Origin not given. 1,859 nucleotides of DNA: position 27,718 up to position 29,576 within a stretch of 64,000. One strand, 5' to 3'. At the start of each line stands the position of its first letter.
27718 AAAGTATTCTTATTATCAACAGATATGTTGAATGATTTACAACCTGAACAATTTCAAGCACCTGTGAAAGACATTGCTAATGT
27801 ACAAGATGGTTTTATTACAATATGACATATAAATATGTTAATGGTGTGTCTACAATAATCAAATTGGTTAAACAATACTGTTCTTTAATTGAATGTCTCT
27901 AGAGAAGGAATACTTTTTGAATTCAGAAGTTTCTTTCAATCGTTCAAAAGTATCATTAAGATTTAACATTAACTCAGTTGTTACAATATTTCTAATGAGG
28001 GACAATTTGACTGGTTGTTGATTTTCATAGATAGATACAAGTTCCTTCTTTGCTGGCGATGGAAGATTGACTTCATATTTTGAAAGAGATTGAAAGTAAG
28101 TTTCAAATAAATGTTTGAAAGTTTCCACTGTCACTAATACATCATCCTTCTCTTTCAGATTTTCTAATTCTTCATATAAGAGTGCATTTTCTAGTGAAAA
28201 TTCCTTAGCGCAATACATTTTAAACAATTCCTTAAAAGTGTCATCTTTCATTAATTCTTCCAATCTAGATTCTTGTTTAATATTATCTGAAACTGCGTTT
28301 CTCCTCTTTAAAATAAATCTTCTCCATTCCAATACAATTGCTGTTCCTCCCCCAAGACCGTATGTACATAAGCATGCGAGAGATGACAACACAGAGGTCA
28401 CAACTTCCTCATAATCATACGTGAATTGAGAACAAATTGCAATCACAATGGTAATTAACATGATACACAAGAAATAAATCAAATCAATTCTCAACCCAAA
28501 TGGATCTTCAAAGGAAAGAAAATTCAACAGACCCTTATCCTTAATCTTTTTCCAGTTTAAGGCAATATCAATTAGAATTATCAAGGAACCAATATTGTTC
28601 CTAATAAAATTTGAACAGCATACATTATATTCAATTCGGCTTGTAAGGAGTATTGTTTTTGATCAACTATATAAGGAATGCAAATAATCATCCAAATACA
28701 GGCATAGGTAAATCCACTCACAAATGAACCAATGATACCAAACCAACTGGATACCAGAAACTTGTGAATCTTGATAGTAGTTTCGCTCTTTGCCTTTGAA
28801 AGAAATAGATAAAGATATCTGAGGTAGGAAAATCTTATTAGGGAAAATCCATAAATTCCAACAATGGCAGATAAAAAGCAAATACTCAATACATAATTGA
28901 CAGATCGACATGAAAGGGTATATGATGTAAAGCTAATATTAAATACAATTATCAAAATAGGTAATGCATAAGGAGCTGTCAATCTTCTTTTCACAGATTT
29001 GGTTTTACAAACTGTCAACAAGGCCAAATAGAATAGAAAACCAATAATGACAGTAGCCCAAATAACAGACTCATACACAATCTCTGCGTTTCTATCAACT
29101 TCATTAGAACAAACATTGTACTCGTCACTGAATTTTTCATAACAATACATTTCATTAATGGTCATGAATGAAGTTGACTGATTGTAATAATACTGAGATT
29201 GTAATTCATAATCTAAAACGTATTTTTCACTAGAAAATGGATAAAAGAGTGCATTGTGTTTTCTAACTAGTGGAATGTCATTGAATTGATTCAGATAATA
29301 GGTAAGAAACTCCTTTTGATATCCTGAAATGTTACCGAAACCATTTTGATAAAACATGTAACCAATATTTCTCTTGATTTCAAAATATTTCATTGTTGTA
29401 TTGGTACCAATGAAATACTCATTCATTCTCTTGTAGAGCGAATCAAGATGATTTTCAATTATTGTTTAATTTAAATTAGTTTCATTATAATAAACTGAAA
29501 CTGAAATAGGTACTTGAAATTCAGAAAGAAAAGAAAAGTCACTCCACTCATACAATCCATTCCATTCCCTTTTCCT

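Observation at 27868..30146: Receptor-like 7TM-RGS gene A: signal peptide/ectodomain ORF, in-frame TAA, 7 TM helices, internal frame break, RGS domain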

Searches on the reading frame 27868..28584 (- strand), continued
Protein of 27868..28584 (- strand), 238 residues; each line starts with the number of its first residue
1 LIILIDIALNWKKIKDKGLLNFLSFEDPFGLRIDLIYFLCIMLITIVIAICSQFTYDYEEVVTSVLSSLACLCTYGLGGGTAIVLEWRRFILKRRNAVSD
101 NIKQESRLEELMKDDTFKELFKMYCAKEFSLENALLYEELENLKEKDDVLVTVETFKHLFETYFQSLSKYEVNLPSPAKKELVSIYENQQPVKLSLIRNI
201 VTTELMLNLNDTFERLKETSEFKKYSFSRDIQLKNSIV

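Call 69: fold_search(model_id=the predicted structure, library=pdb)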
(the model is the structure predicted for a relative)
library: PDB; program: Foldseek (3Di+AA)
matches with E <= 10: 905; with E <= 0.001: 0
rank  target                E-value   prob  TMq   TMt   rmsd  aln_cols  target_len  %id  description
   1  7vvk_R                9.1e-03  1.00  0.22  0.42   7.6       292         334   13  PTH-bound human PTH1R in complex with Gs (class1) (released 2022-08-03)
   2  9uyo_B                9.5e-03  1.00  0.25  0.23   5.8       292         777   11  Cryo-EM structure of a class C GPCR (Class 1) (released 2026-03-18)
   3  9lm0_A                9.9e-03  1.00  0.25  0.49   7.2       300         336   12  Cryo-EM structure of a class C GPCR (Domain, without symmetry) (released 2026-03-18)
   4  9uyq_A                1.0e-02  1.00  0.24  0.23   6.3       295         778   12  Cryo-EM structure of a class C GPCR (Class 2) (released 2026-03-18)
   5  8wu1_R                1.2e-02  1.00  0.24  0.52   6.8       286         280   12  Cryo-EM structure of CB1-beta-arrestin1 complex (released 2024-03-20)
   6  8ghv_D                1.5e-02  1.00  0.23  0.49   7.5       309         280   10  Cannabinoid Receptor 1-G Protein Complex (released 2023-05-24)
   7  2pvu                  1.5e-02  0.99  0.13  0.30   9.0       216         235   11  Crystal structures of the arginine-, lysine-, histidine-binding protein ArtJ from the thermophilic bacterium Geobacillus (released 2008-01-15)
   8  5ub3_B                1.6e-02  1.00  0.16  0.34   8.6       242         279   14  XAC2383 from Xanthomonas citri bound to chloride ion (released 2018-01-10)
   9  6ibb_C                1.6e-02  1.00  0.22  0.45   7.9       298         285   11  Crystal structure of the rat isoform of the succinate receptor SUCNR1 (GPR91) in complex with a nanobody (released 2019-08-14)
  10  7ad3_A                1.7e-02  1.00  0.21  0.40   8.8       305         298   11  Class D GPCR Ste2 dimer coupled to two G proteins (released 2020-12-09)
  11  3hv1_B                1.7e-02  0.99  0.13  0.31   9.0       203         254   10  Crystal structure of a polar amino acid ABC uptake transporter substrate binding protein from Streptococcus thermophil (released 2009-06-23)
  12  7vvl_R                1.8e-02  1.00  0.23  0.41   8.1       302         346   14  PTH-bound human PTH1R in complex with Gs (class2) (released 2022-08-03)
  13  4nmy_A                1.8e-02  0.99  0.13  0.27  12.3       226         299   12  Crystal Structure of the Thiamin-bound form of Substrate-binding Protein of ABC Transporter from Clostridium difficile (released 2013-12-04)
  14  8haf_R                2.1e-02  1.00  0.24  0.41   8.1       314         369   13  PTHrP-PTH1R-Gs complex (released 2022-12-21)
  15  6nbi_R                2.2e-02  1.00  0.23  0.39   7.5       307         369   11  Cryo-EM structure of parathyroid hormone receptor type 1 in complex with a long-acting parathyroid hormone analog and  (released 2019-04-17)
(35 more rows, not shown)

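Call 75: find_encoding_contigs(protein=window:27868-28461:-, max_places=8, flank=3000)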
Protein window:27868-28461:- (197 aa): no gene with exactly this product is on record in the collection.

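Call 77: find_encoding_contigs(protein=P0271, max_places=5, flank=3000)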
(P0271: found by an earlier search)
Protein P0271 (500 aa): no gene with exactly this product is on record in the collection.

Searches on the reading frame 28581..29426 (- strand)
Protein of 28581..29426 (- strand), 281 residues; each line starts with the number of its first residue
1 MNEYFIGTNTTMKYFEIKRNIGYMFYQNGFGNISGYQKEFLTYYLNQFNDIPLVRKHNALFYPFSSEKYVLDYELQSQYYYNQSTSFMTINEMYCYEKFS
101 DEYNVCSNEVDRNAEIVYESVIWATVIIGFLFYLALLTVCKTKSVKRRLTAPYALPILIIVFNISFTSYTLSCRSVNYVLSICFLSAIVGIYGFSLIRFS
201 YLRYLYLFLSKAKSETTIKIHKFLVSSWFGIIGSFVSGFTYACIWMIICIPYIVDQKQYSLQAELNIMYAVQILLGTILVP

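Call 76: find_encoding_contigs(protein=window:28581-29426:-, max_places=8, flank=3000)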
Protein window:28581-29426:- (281 aa): no gene with exactly this product is on record in the collection.
